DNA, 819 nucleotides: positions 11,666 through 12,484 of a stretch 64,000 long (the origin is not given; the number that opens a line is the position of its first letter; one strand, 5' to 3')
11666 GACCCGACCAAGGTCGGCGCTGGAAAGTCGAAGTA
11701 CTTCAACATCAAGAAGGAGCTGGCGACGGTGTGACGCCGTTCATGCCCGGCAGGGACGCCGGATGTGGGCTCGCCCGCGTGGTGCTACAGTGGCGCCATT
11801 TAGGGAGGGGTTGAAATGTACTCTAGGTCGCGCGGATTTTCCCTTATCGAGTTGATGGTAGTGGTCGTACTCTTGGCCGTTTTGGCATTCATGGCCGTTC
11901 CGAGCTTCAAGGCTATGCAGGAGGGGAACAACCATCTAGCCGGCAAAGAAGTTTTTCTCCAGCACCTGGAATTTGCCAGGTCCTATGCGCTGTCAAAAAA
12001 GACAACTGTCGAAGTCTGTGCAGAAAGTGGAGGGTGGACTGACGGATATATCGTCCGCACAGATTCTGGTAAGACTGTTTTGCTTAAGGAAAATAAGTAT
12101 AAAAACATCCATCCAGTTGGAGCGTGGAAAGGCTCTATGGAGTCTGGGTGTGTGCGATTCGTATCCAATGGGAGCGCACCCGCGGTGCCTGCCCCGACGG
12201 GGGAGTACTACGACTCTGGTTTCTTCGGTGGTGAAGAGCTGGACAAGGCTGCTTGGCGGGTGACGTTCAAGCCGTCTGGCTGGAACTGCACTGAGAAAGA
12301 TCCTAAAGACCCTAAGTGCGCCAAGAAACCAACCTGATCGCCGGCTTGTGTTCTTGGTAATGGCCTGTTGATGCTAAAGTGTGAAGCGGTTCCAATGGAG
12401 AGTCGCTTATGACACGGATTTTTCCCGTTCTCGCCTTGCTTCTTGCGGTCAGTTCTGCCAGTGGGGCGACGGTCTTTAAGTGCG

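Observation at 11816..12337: Phage-encoded type IV pilin-like protein inserted as a low-GC moron inside the tail gene cluster.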

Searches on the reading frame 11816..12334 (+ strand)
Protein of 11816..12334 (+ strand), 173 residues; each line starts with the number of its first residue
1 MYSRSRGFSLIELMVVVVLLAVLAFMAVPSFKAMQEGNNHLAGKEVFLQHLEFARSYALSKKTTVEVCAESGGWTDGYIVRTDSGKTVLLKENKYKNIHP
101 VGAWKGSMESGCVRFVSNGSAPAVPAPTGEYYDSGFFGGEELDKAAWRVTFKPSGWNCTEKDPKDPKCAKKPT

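Call 4: search_protein_families(library=pfam, proteins=[window:11816-12334:+], max_evalue=0.1)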
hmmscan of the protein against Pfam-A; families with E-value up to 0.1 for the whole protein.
window:11816-12334:+ (173 aa): 2 families
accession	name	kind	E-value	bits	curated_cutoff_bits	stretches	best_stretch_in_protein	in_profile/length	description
PF07963.17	N_methyl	-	2.9e-08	33.4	21.2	1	3-27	2-26/27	Prokaryotic N-terminal methylation motif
PF12019.13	GspH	-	4e-07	30.9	21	1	47-124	5-82/108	Type II transport protein GspH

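Call 5: search_protein_families(library=ncbifam, proteins=[window:11816-12334:+], max_evalue=0.1)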
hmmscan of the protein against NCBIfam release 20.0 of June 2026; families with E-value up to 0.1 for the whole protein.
window:11816-12334:+ (173 aa): 14 families
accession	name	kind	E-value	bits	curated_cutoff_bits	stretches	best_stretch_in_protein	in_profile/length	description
TIGR01708.2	typeII_sec_gspH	equivalog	1.8e-08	34.6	80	1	5-74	1-70/169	type II secretion system minor pseudopilin GspH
NF041775.1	typeIV_PilA_Myxo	equivalog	4.4e-07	30.1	400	1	3-65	8-69/214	type IV pilin protein PilA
NF041013.1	T4P_ComGE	equivalog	1.2e-06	28.5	49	1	5-52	3-50/83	competence type IV pilus minor pilin ComGE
TIGR02532.1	IV_pilin_GFxxxE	domain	1.4e-06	27.9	16.3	1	6-27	2-23/24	prepilin-type N-terminal cleavage/methylation domain-containing protein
NF007862.0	PRK10574.1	equivalog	2.3e-06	27.8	138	1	4-33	3-32/145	prepilin peptidase-dependent pilin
NF007800.0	PRK10506.1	equivalog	4e-05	23.5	158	1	3-74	6-79/163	prepilin peptidase-dependent protein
TIGR02596.1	TIGR02596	subfamily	4.2e-05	23.7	70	1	8-67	1-60/196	Verru_Chthon cassette protein D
NF040999.1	pilin_ComGC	equivalog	9.4e-05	22.5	75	1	6-60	2-56/84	competence type IV pilus major pilin ComGC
TIGR01710.1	typeII_sec_gspG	equivalog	0.00023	21.2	88.85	1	6-36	1-31/134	type II secretion system major pseudopilin GspG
NF040982.1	ComGD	equivalog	0.00033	21.1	70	1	6-71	2-67/139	competence type IV pilus minor pilin ComGD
NF047827.1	T3SSXpsH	equivalog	0.00065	19.5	160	1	6-63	1-58/145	type II secretion system protein XpsH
TIGR01711.1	gspJ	equivalog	0.022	14.6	64.85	1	6-54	1-49/192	type II secretion system minor pseudopilin GspJ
NF006453.0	PRK08808.1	equivalog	0.034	13.2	295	1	2-45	3-49/211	type II secretion system protein J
NF003750.0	PRK05346.2-1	equivalog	0.097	12.2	352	0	6-92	6-92/225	Na(+)-translocating NADH-quinone reductase subunit C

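Call 6: search_protein_families(library=phrogs, proteins=[window:11816-12334:+], max_evalue=0.1)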
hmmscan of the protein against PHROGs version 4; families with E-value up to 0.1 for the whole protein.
window:11816-12334:+ (173 aa): 6 families
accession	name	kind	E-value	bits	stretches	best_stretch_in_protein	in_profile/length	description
phrog_11596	-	unknown function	8.1e-78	261.5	1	1-173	1-187/187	-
phrog_27437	-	unknown function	3.9e-07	31.4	1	3-33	5-35/140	-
phrog_11263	-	unknown function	4.1e-07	30.7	1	5-32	1-28/72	-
phrog_13280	-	unknown function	2e-05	25.4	1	4-32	2-30/67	-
phrog_3433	-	moron, auxiliary metabolic gene and host takeover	0.00041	21.5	1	6-38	20-52/127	pilin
phrog_10597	-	unknown function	0.026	15.4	1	4-28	3-27/59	-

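Call 8: search_dna_similar(query=window:11816-12334:+, collection=phages, mode=protein, max_rows=60, max_evalue=0.001)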
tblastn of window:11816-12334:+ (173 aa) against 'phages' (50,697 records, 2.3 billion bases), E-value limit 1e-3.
Records with a match: 13; places in all: 13; records where one place covers at least 80% of the query: 7.
Best place of each record, by identity: >=99% 4; <60% 9.
By first word of the organism name: Pseudomonas 13.
By host as written in the record: Pseudomonas aeruginosa 6; - 2; Pseudomonas aeruginosa LESB58 2; Pseudomonas aeruginosa LRJ32 1; Pseudomonas aeruginosa 382 1; Pseudomonas aeruginosa PAO1 1.
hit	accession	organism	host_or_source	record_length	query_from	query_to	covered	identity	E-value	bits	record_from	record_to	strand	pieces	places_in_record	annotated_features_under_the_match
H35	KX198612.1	Pseudomonas phage MD8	Pseudomonas aeruginosa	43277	1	160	92%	100.0%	2e-91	296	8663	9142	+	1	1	PAK pilin-like protein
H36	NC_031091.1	Pseudomonas phage MD8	Pseudomonas aeruginosa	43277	1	160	92%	100.0%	2e-91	296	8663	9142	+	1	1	PAK pilin-like protein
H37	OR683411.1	Pseudomonas phage Solano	Pseudomonas aeruginosa LRJ32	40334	1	160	92%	99.4%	8e-91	294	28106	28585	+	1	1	pilin-like superfamily protein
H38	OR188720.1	Pseudomonas phage LPPA33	Pseudomonas aeruginosa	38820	1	160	92%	99.4%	1e-90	293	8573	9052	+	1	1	hypothetical protein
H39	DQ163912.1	Pseudomonas phage F10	-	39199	1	155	90%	31.6%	5e-12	69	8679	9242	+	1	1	record has no annotation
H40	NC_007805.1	Pseudomonas phage F10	Pseudomonas aeruginosa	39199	1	155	90%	31.6%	5e-12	69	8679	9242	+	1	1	prepilin-type N-terminal cleavage/methylation domain-containing ...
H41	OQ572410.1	Pseudomonas phage Y8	Pseudomonas aeruginosa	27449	1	155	90%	31.6%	6e-12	69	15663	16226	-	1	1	record has no annotation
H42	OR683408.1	Pseudomonas phage Ostro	Pseudomonas aeruginosa 382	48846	1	124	72%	36.6%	7e-10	62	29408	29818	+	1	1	pilin-like superfamily protein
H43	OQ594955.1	Pseudomonas phage vB_Pae_LESphi2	Pseudomonas aeruginosa LESB58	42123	1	124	72%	36.6%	1e-9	62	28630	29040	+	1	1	prepilin-type N-terminal cleavage/methylation domain-containing ...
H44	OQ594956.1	Pseudomonas phage vB_Pae_LESphi3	Pseudomonas aeruginosa LESB58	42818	1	124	72%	36.6%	1e-9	62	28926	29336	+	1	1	prepilin-type N-terminal cleavage/methylation domain-containing ...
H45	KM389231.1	Pseudomonas phage F_TK1718sp/PAK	-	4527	1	124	72%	35.9%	2e-9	61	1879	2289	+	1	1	record has no annotation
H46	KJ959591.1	Pseudomonas phage PAN70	Pseudomonas aeruginosa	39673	1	124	72%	35.9%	3e-9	61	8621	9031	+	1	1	hypothetical protein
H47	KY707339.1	Pseudomonas phage JBD68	Pseudomonas aeruginosa PAO1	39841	1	124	72%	35.9%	3e-9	61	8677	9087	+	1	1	hypothetical protein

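Call 24: search_solved_structures(query=window:11816-12334:+, max_evalue=1, show_alignments=3)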
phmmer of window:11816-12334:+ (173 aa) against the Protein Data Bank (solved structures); distinct sequences matched with E-value up to 1: 20.
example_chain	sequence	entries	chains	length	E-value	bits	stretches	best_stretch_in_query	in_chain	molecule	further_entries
9egp_A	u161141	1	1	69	0.00012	25.2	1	5-38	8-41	Geopilin domain 1 protein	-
7tgg_A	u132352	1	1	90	0.0002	24.5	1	5-43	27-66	Geopilin domain 1 protein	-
9lab_B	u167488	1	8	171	0.00064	22.9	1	3-55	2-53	MSHA major pilin subunit MshA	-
9laa_A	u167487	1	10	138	0.0014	21.7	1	3-34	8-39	Type IV pilin protein PilA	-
2m7g_A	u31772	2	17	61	0.0046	20.1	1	8-53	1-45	Geopilin domain 1 protein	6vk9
1oqw_A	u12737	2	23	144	0.018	18.2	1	8-59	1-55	Fimbrial protein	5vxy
8tj2_C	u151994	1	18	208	0.026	17.6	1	8-51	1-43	Type IV major pilin protein PilA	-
8tum_e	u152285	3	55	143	0.044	16.9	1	8-52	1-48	Type IV major pilin protein PilA | Pilin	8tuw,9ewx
8pfb_G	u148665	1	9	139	0.046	16.8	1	8-37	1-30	Type IV pilin PilE1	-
5wda_A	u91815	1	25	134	0.11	15.5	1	8-36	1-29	General secretion pathway protein G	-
6xxe_A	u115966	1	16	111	0.12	15.5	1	8-42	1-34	Uncharacterized protein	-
6xxd_A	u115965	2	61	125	0.13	15.3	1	8-58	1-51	PilA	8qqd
8qqj_J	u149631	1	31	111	0.13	15.3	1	8-40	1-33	Type IV narrow pilus major component PilA5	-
8tob_GA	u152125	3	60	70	0.22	14.6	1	10-44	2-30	Fimbrial protein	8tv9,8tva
3sok_A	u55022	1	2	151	0.41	13.7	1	8-32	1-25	Fimbrial protein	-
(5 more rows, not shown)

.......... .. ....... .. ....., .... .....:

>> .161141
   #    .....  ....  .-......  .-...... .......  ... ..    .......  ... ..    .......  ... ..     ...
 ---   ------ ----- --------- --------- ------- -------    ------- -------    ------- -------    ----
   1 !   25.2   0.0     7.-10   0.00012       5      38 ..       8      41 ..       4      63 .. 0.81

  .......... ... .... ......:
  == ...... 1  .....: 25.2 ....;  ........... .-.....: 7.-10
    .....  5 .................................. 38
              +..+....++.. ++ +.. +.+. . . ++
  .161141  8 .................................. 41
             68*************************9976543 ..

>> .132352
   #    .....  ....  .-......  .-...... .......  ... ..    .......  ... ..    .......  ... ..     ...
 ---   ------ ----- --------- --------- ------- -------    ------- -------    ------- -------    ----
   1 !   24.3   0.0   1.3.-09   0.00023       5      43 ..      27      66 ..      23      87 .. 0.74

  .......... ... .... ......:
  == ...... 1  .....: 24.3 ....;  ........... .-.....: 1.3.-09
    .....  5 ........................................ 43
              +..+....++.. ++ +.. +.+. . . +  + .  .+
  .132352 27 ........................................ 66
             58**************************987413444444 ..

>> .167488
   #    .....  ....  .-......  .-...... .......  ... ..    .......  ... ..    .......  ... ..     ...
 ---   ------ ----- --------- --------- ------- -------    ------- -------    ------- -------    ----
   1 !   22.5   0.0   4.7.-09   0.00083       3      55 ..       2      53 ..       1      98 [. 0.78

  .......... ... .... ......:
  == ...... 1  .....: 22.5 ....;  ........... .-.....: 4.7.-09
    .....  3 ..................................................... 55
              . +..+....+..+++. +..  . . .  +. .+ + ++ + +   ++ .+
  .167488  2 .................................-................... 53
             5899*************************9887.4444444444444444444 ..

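Call 26: find_homologous_proteins(query=window:11816-12334:+, max_evalue=0.001)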
Query window:11816-12334:+ (173 aa): 12 proteins with E <= 0.001 among 153 candidates.
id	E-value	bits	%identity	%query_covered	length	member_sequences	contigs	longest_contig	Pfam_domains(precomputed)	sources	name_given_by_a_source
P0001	2.4e-112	391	99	100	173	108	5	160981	PF07963.18,PF12019.14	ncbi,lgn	ncbi:TPA: GspH/FimT family pseudopilin [Pseudomonas aeruginosa]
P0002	6.2e-89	314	77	100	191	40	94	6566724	PF07963.18,PF12019.14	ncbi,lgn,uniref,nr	ncbi:pilus assembly FimT family protein [Pseudomonas aeruginosa]|uniref:pilus assembly FimT family p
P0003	2.4e-50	189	95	55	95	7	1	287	PF12019.14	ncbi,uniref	ncbi:pilus assembly FimT family protein, partial [Pseudomonas aeruginosa]|uniref:pilus assembly FimT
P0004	2.9e-29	120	86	44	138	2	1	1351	PF07963.18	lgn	-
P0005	1.8e-28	118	83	44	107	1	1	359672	PF07963.18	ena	-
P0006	1.9e-13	69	82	25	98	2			PF07963.18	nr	nr:prepilin-type N-terminal cleavage/methylation domain-containing protein [Pseudomonas aeruginosa]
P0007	1.3e-5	43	33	72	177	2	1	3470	PF07963.18,PF12019.14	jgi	-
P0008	1.5e-4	40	32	75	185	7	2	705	PF12019.14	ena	-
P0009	3.0e-4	39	35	55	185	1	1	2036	PF07963.18,PF12019.14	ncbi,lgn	-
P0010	4.0e-4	38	31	68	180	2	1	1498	PF07963.18,PF12019.14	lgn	-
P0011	4.5e-4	38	34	51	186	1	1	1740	PF07963.18,PF12019.14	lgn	-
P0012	8.6e-4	37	39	43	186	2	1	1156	PF07963.18,PF12019.14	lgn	-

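Call 39: predict_structure(alignment_id=A1)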
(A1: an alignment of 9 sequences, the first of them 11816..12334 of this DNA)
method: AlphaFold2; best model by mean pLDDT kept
length: 173 residues; sequences in the alignment: 9
mean_pLDDT: 49.4   pTM: 0.42
mean pLDDT of the five models: 49.4, 48.8, 46.8, 45.1, 42.4
residues with pLDDT >= 90: 0; 70-90: 20; 50-70: 62; < 50: 91
segments of 3 or more residues with pLDDT < 50: 1-3, 70-81, 85-145, 161-173
pLDDT, mean of each block of 10 residues (from residue 1): 57 82 63 51 59 67 62 41 48 34 32 35 30 26 48 63 45 36
secondary structure, 60 per line:
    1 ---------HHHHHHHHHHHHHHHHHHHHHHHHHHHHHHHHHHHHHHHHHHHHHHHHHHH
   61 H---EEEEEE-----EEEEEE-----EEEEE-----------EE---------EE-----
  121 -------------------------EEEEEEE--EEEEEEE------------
elements in order: H10-61 E65-70 E76-81 E87-91 E146-152 E155-161

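Call 42: search_solved_structures(query=A1, max_evalue=10, show_alignments=0)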
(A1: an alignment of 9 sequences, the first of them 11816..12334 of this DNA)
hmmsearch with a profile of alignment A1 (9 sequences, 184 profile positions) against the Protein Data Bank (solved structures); distinct sequences matched with E-value up to 10: 36.
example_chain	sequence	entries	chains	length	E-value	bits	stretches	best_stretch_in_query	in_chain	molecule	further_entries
9egp_A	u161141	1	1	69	6.4e-10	42.5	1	4-51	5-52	Geopilin domain 1 protein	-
9laa_A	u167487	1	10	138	1.1e-09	41.7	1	3-46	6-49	Type IV pilin protein PilA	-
7tgg_A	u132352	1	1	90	3e-09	40.3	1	5-56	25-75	Geopilin domain 1 protein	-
8tj2_C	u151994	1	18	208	7.2e-09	39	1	10-52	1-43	Type IV major pilin protein PilA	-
8tum_e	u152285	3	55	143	1.8e-08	37.7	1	10-89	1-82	Type IV major pilin protein PilA | Pilin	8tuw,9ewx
1oqw_A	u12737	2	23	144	5.3e-08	36.2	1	10-63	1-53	Fimbrial protein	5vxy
8p3b_A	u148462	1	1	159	1.6e-07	34.7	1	10-43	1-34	Fimbrial protein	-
2hi2_A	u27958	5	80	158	2.3e-07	34.1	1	10-43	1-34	Fimbrial protein | PilA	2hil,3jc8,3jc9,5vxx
1ay2_A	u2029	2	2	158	2.5e-07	34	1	10-43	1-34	TYPE 4 PILIN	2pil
2m7g_A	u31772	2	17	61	2.7e-07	33.9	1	10-58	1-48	Geopilin domain 1 protein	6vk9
5kua_A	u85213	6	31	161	2.9e-07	33.8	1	10-56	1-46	pilin | Neisseria meningitidis PilE variant SB-GATDH | Neisseria meningitidis PilE, SB-DATDH variant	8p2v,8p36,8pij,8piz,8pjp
9lab_B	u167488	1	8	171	3.3e-07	33.6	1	5-47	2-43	MSHA major pilin subunit MshA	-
8tob_GA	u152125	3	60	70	5.6e-07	32.9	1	11-43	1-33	Fimbrial protein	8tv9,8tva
3sok_A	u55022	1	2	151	9.2e-07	32.2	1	10-42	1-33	Fimbrial protein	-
6gv9_A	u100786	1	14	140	1e-06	32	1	10-43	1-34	Prepilin peptidase-dependent protein D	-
4ipu_A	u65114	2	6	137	3.3e-06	30.4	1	36-126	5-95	FimU protein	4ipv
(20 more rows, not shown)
